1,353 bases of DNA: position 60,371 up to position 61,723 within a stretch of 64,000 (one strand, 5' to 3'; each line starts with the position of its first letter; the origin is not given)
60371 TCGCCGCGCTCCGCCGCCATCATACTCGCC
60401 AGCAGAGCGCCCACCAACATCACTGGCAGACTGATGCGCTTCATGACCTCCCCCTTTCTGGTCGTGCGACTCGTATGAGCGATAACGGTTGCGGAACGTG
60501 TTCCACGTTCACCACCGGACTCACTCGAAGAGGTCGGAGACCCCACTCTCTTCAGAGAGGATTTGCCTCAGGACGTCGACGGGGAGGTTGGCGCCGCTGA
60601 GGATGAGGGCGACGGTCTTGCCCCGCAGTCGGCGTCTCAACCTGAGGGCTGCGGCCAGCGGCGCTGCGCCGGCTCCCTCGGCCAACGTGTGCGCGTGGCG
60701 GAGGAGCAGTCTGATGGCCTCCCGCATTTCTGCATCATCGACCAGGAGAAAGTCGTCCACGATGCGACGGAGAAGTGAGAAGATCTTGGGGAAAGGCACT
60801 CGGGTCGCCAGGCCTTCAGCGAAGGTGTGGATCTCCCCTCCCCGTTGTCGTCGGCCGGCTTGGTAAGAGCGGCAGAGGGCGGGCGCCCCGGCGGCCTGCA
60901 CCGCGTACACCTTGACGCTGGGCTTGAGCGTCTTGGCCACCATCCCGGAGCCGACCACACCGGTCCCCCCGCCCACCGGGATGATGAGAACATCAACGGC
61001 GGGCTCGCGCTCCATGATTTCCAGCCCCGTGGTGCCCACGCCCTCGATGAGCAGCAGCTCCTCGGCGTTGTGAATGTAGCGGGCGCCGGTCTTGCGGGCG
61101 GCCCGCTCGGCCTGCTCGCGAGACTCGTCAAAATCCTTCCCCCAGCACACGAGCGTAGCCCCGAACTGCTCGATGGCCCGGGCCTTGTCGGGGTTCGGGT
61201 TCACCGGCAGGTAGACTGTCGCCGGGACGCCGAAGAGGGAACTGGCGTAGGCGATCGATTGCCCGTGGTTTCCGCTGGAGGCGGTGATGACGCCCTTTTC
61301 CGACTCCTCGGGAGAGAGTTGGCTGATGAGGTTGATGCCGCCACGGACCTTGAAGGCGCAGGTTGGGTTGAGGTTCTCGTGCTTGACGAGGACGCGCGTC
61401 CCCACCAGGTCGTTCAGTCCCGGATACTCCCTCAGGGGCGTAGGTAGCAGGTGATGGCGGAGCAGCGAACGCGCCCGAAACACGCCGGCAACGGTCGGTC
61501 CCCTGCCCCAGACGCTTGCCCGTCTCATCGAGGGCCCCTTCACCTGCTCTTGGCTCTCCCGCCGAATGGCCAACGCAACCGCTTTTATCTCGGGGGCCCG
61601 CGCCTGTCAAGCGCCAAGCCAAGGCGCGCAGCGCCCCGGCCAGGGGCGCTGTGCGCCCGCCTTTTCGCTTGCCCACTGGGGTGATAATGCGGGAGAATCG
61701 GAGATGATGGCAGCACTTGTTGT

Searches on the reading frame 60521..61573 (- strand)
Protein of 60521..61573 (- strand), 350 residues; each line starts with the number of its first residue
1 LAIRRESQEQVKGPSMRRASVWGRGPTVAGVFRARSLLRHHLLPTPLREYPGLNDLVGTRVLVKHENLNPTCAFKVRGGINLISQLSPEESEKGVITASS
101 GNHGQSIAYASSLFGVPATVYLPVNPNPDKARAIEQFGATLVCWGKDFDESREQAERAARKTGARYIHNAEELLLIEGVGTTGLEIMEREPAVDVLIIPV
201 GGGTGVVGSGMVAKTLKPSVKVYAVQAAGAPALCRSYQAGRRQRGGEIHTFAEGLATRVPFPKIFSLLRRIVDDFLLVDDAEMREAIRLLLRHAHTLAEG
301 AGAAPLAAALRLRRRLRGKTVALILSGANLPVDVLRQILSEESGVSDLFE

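Call 55: search_protein_families(library=pfam, proteins=[window:60521-61573:-], max_evalue=0.0001)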
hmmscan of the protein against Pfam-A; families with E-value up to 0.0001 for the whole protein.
window:60521-61573:- (350 aa): 1 family
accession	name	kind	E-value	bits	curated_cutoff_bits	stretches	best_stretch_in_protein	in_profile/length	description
PF00291.31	PALP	-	7.7e-79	265.5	35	1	40-327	3-295/295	Pyridoxal-phosphate dependent enzyme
